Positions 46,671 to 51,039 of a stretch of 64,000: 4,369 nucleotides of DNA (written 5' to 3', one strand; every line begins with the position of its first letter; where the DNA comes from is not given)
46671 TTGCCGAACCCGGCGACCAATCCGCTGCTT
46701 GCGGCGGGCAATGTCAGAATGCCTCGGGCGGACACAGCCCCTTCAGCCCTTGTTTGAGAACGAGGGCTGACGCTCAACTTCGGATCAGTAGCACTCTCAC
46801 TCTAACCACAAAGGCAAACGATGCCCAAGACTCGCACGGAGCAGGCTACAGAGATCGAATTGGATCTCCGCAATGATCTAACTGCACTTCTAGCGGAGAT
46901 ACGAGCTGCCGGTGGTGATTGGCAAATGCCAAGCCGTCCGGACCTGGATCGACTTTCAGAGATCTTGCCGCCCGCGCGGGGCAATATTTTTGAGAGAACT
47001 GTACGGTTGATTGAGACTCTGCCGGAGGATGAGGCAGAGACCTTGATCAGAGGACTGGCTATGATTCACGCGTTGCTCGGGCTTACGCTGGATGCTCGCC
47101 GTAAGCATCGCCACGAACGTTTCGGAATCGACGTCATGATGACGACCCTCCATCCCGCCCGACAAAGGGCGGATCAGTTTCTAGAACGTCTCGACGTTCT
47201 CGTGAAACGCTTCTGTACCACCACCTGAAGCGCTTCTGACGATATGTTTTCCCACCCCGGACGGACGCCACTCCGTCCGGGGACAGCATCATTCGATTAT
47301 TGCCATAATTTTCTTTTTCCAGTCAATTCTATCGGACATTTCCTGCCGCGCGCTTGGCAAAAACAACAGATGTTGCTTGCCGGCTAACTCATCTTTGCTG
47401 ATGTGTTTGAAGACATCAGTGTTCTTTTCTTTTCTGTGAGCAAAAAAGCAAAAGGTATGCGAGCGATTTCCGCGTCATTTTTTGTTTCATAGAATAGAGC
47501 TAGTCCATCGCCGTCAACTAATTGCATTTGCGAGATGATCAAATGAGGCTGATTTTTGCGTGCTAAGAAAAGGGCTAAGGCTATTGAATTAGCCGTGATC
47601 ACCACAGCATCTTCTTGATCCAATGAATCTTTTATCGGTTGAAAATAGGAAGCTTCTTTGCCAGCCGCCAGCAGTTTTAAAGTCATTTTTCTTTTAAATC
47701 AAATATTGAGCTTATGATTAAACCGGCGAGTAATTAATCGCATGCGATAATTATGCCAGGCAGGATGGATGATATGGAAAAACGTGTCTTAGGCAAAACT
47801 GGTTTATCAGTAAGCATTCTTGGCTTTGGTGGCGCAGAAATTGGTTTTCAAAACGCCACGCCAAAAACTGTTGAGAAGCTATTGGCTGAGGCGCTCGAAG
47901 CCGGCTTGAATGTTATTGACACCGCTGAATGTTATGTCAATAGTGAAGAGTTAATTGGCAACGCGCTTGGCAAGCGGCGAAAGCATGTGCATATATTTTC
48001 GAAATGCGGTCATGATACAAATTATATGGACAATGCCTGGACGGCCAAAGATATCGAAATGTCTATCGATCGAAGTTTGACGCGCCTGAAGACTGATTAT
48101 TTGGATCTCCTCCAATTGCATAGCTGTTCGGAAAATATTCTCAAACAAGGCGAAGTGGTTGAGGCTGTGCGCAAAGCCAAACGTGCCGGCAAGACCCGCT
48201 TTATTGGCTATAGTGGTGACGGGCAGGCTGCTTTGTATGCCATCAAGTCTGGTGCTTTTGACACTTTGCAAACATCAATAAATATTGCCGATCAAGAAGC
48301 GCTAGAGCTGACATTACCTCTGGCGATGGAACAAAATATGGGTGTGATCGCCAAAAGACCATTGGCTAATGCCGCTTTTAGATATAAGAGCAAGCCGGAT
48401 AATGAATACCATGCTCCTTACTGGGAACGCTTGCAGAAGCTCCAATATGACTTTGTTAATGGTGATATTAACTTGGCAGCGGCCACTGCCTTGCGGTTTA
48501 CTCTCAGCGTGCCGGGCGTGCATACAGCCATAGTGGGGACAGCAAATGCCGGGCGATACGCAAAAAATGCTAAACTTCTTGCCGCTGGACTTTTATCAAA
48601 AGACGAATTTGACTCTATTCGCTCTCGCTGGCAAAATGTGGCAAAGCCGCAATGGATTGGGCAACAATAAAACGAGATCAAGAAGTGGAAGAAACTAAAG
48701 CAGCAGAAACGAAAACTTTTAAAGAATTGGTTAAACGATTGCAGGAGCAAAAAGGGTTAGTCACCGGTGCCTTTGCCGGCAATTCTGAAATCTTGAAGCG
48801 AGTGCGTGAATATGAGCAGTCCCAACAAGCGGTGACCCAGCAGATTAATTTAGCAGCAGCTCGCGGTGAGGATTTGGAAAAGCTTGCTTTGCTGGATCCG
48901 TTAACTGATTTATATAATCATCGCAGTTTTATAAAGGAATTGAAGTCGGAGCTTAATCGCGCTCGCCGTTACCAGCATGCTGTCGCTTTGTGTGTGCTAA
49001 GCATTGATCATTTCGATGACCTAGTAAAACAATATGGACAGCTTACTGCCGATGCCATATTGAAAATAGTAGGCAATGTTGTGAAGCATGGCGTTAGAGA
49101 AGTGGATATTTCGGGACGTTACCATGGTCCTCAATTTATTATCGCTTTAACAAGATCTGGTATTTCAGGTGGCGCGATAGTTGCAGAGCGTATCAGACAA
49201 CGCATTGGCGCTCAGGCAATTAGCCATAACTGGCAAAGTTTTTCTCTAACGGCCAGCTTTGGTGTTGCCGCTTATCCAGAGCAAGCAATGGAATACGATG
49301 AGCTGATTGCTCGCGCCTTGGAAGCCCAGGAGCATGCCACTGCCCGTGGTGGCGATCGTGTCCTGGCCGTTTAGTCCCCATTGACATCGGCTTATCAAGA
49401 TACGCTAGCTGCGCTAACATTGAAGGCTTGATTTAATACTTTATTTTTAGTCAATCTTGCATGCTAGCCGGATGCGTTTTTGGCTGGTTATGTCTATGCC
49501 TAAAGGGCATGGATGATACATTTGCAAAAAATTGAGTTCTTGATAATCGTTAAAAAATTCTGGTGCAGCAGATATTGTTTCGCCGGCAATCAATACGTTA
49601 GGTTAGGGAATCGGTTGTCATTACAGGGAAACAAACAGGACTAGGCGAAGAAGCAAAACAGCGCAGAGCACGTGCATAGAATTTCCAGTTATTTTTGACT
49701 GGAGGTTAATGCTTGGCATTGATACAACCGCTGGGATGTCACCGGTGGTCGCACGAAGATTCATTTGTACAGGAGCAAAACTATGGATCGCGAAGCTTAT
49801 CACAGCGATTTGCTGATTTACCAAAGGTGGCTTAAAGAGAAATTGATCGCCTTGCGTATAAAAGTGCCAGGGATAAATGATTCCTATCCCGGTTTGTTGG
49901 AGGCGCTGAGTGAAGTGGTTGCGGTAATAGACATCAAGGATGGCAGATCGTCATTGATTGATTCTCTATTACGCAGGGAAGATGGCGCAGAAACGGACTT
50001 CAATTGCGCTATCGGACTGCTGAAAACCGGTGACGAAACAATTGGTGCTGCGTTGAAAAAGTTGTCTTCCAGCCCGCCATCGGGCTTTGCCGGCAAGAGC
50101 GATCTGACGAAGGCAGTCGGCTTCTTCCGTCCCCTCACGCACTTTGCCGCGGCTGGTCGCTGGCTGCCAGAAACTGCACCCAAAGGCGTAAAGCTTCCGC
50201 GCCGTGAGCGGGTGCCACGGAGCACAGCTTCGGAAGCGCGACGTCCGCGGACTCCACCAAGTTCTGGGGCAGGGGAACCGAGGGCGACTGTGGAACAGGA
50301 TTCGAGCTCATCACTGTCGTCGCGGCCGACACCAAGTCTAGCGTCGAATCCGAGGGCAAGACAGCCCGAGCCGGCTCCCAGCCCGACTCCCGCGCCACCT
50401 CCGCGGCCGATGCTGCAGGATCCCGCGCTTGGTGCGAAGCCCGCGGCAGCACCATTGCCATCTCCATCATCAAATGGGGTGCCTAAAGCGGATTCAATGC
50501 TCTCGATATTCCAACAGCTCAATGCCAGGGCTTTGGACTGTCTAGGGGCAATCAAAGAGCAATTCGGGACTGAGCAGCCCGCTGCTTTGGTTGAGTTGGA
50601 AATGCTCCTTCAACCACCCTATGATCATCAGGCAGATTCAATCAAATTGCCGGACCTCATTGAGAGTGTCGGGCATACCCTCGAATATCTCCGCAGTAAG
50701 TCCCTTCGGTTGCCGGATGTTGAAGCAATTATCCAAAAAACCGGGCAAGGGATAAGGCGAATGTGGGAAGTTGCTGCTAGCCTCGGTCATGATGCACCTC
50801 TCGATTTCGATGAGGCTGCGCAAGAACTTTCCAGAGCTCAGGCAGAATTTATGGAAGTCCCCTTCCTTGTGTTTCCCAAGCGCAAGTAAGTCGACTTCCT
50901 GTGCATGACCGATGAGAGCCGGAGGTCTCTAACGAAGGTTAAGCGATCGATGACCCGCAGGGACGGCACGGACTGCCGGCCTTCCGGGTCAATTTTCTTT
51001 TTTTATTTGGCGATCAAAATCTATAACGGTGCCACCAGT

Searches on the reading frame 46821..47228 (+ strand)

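Call 30: search_protein_families(library=pfam, proteins=[window:46821-47228:+], max_evalue=0.01)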
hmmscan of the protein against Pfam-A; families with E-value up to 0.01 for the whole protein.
window:46821-47228:+ (135 aa): 1 family
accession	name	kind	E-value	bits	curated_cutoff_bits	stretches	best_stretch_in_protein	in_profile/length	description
PF18592.6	Tho1_MOS11_C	-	0.0078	16.6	26.8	0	93-117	9-33/37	Tho1/MOS11 C-terminal domain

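Call 57: search_protein_families(library=padloc, proteins=[window:46821-47225:+], max_evalue=1)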
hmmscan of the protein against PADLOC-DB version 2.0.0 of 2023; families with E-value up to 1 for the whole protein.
window:46821-47225:+ (135 aa): 1 family
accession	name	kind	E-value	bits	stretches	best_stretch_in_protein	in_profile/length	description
PDLC03629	REase_MTase_IIG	-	0.048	9.4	1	25-130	1004-1108/1182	Type IIG restriction enzyme-methyltransferase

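Call 58: search_protein_families(library=phrogs, proteins=[window:46821-47225:+], max_evalue=1)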
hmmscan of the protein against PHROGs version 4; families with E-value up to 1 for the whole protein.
window:46821-47225:+ (135 aa): 1 family
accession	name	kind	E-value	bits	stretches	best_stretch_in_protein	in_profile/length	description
phrog_22279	-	unknown function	0.18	12.7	1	112-132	8-27/38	-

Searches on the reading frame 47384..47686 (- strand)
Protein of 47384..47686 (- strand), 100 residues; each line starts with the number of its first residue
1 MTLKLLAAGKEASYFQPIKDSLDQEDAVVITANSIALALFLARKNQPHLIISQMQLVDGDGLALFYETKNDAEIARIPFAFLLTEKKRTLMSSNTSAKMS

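Call 51: search_protein_families(library=pfam, proteins=[window:47384-47686:-], max_evalue=0.001)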
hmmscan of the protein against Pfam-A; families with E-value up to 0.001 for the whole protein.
window:47384-47686:- (100 aa): 1 family
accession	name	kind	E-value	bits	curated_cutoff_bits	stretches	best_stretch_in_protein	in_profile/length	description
PF00072.30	Response_reg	-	0.00078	20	30.2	1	17-72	13-68/111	Response regulator receiver domain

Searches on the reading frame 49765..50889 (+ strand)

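Call 30: search_protein_families(library=pfam, proteins=[window:49765-50889:+], max_evalue=0.01)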
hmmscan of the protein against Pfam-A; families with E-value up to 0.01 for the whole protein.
window:49765-50889:+ (374 aa): 0 families

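Call 57: search_protein_families(library=padloc, proteins=[window:49765-50886:+], max_evalue=1)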
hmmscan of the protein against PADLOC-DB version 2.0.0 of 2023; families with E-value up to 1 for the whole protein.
window:49765-50886:+ (374 aa): 0 families

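Call 58: search_protein_families(library=phrogs, proteins=[window:49765-50886:+], max_evalue=1)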
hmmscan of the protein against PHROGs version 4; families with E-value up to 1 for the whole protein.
window:49765-50886:+ (374 aa): 1 family
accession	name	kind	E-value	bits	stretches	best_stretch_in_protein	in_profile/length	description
phrog_26058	-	unknown function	0.92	8.9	0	209-261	550-599/633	-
